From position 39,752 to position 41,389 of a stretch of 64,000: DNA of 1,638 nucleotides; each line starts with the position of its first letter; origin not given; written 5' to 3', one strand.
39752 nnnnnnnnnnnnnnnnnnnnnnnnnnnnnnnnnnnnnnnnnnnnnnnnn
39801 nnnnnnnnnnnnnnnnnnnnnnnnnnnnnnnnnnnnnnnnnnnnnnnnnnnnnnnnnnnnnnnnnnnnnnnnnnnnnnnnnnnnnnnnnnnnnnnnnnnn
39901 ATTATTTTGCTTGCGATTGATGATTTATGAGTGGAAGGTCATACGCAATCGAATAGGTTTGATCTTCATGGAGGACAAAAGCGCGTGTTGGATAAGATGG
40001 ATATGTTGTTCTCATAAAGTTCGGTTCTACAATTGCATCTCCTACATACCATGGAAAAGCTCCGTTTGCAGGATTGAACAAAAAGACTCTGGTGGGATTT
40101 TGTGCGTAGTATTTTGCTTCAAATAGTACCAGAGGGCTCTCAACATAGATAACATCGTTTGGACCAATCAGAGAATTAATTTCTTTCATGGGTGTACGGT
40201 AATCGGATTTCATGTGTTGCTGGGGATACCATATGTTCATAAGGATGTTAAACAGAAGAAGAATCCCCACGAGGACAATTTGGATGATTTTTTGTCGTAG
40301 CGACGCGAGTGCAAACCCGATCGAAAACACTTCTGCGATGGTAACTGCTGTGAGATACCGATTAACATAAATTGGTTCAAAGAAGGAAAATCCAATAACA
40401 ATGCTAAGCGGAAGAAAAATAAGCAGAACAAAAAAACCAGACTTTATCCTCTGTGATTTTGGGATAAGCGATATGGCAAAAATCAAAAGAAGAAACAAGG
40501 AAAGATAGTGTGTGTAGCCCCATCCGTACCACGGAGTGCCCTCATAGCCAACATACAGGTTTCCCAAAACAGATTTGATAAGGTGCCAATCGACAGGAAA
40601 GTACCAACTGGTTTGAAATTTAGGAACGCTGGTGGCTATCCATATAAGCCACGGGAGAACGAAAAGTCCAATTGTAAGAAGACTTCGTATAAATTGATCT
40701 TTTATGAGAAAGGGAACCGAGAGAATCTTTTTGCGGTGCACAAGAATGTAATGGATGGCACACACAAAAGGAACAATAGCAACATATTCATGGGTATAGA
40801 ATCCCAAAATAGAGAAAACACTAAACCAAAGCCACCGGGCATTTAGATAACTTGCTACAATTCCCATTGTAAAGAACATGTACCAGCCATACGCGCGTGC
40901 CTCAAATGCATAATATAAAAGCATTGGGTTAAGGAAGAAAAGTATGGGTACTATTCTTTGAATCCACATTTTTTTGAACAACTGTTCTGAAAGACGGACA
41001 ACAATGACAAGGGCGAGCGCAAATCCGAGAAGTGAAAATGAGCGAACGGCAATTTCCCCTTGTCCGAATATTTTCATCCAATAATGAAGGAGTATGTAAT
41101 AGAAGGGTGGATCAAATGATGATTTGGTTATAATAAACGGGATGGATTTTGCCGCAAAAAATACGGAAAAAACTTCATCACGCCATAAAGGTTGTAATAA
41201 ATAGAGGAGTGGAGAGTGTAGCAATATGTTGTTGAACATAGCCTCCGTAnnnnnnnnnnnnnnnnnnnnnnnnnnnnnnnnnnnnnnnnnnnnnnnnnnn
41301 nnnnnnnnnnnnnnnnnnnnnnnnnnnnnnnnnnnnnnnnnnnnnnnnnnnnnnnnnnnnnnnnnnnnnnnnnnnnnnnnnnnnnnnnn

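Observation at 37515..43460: Polyprenyl-phosphate glycan assembly cluster: DPPR-synthase-like UbiA, WecA/MraY-like, GT-C, processive QxxRW GT2 and Dpm-like GT2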

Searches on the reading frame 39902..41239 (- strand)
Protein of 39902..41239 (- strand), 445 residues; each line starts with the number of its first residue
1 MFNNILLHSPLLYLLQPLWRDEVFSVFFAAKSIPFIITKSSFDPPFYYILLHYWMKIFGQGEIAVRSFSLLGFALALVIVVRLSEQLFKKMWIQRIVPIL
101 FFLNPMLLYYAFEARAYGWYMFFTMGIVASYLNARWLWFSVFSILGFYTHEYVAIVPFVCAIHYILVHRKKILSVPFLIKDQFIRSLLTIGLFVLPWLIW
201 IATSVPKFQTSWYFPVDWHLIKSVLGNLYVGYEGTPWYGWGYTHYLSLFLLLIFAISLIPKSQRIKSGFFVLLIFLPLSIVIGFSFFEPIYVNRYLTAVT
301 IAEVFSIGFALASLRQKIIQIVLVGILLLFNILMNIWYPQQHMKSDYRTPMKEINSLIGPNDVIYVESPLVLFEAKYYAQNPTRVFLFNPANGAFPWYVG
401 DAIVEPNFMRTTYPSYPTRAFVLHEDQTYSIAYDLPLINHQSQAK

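Call 3: search_protein_families(library=pfam, proteins=[window:39902-41239:-], max_evalue=0.01)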
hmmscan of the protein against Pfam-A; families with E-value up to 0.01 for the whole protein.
window:39902-41239:- (445 aa): 0 families

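Call 4: search_protein_families(library=ncbifam, proteins=[window:39902-41239:-], max_evalue=0.01)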
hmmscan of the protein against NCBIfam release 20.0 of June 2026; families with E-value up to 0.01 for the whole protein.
window:39902-41239:- (445 aa): 1 family
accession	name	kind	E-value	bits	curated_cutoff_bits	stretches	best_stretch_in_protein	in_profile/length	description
NF052499.1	MnslTaseMT1671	equivalog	3.9e-06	25.6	900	1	46-340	81-376/523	mannosyltransferase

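Call 27: find_homologous_proteins(query=window:39902-41239:-, max_evalue=0.001)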
Query window:39902-41239:- (445 aa): 549 proteins with E <= 0.001 among 8000 candidates; the best 120 are listed.
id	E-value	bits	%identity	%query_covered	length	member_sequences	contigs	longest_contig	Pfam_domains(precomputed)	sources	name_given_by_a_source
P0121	3.5e-294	994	100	100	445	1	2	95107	-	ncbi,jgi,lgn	-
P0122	8.9e-158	544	54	99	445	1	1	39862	-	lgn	-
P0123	3.1e-157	542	53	100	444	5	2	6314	-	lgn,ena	-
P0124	8.5e-156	538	53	100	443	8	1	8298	-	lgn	-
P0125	2.6e-154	533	55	98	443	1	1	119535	-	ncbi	ncbi:MAG: hypothetical protein V1917_03685 [Candidatus Gottesmanbacteria bacterium]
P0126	2.4e-153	530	54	98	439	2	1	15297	-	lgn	-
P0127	5.8e-153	528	53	98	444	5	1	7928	-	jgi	-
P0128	1.8e-151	523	52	98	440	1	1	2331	-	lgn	-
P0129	1.2e-150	521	52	98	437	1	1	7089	-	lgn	-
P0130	1.9e-150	520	53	100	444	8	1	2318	-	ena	-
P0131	3.6e-148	512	52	99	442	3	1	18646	-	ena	-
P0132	4.9e-148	512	54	96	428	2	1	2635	-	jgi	-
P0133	2.0e-147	510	51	99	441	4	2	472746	-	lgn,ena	-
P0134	7.4e-146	505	52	99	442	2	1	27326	-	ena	-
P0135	1.3e-145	504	51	98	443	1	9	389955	-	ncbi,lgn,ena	-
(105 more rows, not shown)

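Call 30: search_solved_structures(query=A2, max_evalue=1)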
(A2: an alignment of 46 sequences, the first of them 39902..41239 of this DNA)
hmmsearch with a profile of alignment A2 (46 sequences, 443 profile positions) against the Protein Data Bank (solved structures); distinct sequences matched with E-value up to 1: 0.
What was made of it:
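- Tried and rejected: A profile of the GT-C alignment gave no hit (call 30).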

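Call 31: search_protein_families(library=pfam, alignment_id=A2, max_evalue=0.1)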
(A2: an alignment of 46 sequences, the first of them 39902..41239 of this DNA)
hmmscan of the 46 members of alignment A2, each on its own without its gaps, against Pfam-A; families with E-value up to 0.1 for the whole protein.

A. member 1, window:39902-41239:- (445 aa): 1 family
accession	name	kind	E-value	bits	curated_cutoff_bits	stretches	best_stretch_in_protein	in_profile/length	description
PF16843.10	Get5_bdg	-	0.029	14.3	25.3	0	342-357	19-34/53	Binding domain to Get4 on Get5, Golgi to ER traffic protein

B. families by the number of members that match (of 46 scanned): 7 families
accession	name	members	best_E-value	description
PF13231.12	PMT_2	15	1.9e-06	Dolichyl-phosphate-mannose-protein mannosyltransferase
PF14897.12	EpsG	3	0.0011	EpsG family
PF14264.12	Glucos_trans_II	2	0.00099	Glucosyl transferase GtrII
PF03547.23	Mem_trans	1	0.00067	Membrane transport protein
PF06166.18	DUF979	1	0.02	Protein of unknown function (DUF979)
PF16843.10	Get5_bdg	1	0.029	Binding domain to Get4 on Get5, Golgi to ER traffic protein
PF11780.13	DUF3318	1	0.064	Protein of unknown function (DUF3318)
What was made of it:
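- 39902..41239 (-): GT-C-fold glycosyltransferase (445 aa), ArnT/PMT_2-like. 15 of 46 homologs hit PMT_2 weakly (call 31).
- On GT-C glycosyltransferases (ArnT/PMT_2-like): 15 of 46 homologs hit PMT_2, best E 1.9e-6 (call 31).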

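Call 37: predict_structure(alignment_id=A2)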
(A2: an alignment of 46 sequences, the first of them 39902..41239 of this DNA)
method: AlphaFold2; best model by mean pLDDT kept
length: 445 residues; sequences in the alignment: 46
mean_pLDDT: 88.9   pTM: 0.90
mean pLDDT of the five models: 88.9, 88.4, 87.6, 86.9, 84.9
residues with pLDDT >= 90: 295; 70-90: 106; 50-70: 32; < 50: 12
segments of 3 or more residues with pLDDT < 50: 234-236, 439-445
pLDDT, mean of each block of 10 residues (from residue 1): 84 88 92 91 87 97 94 98 97 96 94 91 98 98 96 95 96 89 97 93 74 64 86 57 89 97 97 95 77 79 98 95 96 89 88 97 92 93 92 61 79 94 95 75 43
secondary structure, 60 per line:
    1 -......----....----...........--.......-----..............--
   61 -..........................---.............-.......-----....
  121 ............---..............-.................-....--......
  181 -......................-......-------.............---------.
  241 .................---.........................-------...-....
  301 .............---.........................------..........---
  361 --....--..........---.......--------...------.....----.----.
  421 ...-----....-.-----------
elements in order: H2-7 H12-15 H20-30 H33-39 H45-58 H62-87 H91-103 H105-111 H117-132 H136-149 H151-167 H169-172 H175-180 H182-203 H205-210 H218-230 H240-257 H261-285 H297-313 H317-341 H348-357 E363-366 H369-378 E385-388 E420-423 E429-432
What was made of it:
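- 39902..41239 (-): AF2 model pLDDT 88.9, pTM 0.90 (call 37).
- On GT-C glycosyltransferases (ArnT/PMT_2-like): AF2 pLDDT 88.9 (call 37).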

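Call 40: fold_search(model_id=the predicted structure, library=pdb)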
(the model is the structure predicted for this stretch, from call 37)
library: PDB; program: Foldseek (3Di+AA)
matches with E <= 10: 195; with E <= 0.001: 10
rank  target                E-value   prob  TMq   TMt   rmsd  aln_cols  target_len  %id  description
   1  5ezm                  2.7e-05  1.00  0.60  0.51   8.5       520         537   11  Crystal Structure of ArnT from Cupriavidus metallidurans in the apo state (released 2016-02-17)
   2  5f15                  2.8e-05  1.00  0.61  0.52   6.0       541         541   12  Crystal Structure of ArnT from Cupriavidus metallidurans bound to Undecaprenyl phosphate (released 2016-02-17)
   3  6gxc_A                1.4e-04  1.00  0.51  0.34  12.4       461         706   13  Bacterial oligosaccharyltransferase PglB in complex with an inhibitory peptide and a reactive lipid-linked oligosaccha (released 2018-11-14)
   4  9s6s_A                1.8e-04  1.00  0.52  0.44   6.6       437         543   11  Ternary cryo-EM structure of human ALG9 with Dol25-PP-GlcNAc2Man6, Dol25-P-Man and Fab (released 2026-03-18)
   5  5ogl_A                3.5e-04  1.00  0.50  0.34  12.4       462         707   13  Structure of bacterial oligosaccharyltransferase PglB in complex with an acceptor peptide and an lipid-linked oligosac (released 2017-10-25)
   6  9s6t_A                4.1e-04  1.00  0.58  0.54   6.0       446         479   11  Ternary cryo-EM structure of chicken ALG12 with Dol25-PP-GlcNAc2Man7, Dol25-P-Man, and Fab (released 2026-03-18)
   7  6s7o_A                4.1e-04  1.00  0.47  0.34  12.9       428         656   10  Cryo-EM structure of human oligosaccharyltransferase complex OST-A (released 2019-12-18)
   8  8pn9_A                4.3e-04  1.00  0.47  0.34  13.0       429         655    9  Structure of human oligosaccharyltransferase OST-A complex bound to NGI-1 (released 2024-05-08)
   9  7oci_F                5.8e-04  1.00  0.46  0.34  12.3       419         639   10  Cryo-EM structure of yeast Ost6p containing oligosaccharyltransferase complex (released 2022-02-16)
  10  9s6u_A                8.1e-04  1.00  0.53  0.45   8.3       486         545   11  Ternary cryo-EM structure of human ALG9 with Dol25-PP-GlcNAc2Man8, Dol25-P-Man and Fab (released 2026-03-18)
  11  6s7t_A                2.4e-03  1.00  0.45  0.31   9.4       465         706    9  Cryo-EM structure of human oligosaccharyltransferase complex OST-B (released 2019-12-18)
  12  8agc_A                2.5e-03  1.00  0.46  0.31   9.9       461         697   10  Structure of yeast oligosaccharylransferase complex with lipid-linked oligosaccharide and non-acceptor peptide bound (released 2022-12-07)
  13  9dlh                  2.7e-03  1.00  0.43  0.34   7.9       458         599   10  donor substrate analog-bound AftB (released 2025-06-25)
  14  9n9j_I                2.8e-03  1.00  0.51  0.35   9.2       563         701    8  Structure of a GRP94 folding intermediate engaged with a CCDC134- and FKBP11-bound secretory translocon (released 2025-11-19)
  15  8b6l_I                2.9e-03  1.00  0.46  0.32   8.9       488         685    9  Subtomogram average of the human Sec61-TRAP-OSTA-translocon (released 2022-12-07)
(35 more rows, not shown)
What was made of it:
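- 39902..41239 (-): Foldseek against PDB returns ArnT 5ezm/5f15 (E 3e-5, TM 0.6), then PglB, ALG9/12, STT3 and AftB (call 40).
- Checked: A 445-aa protein with a GT-C fold by structure prediction (calls 37, 40).
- The GT-C is closest to ArnT/PMT_2-type enzymes, and that group includes protein O-glycosyltransferases (calls 31, 40). AftB appears among the fold matches (call 40).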
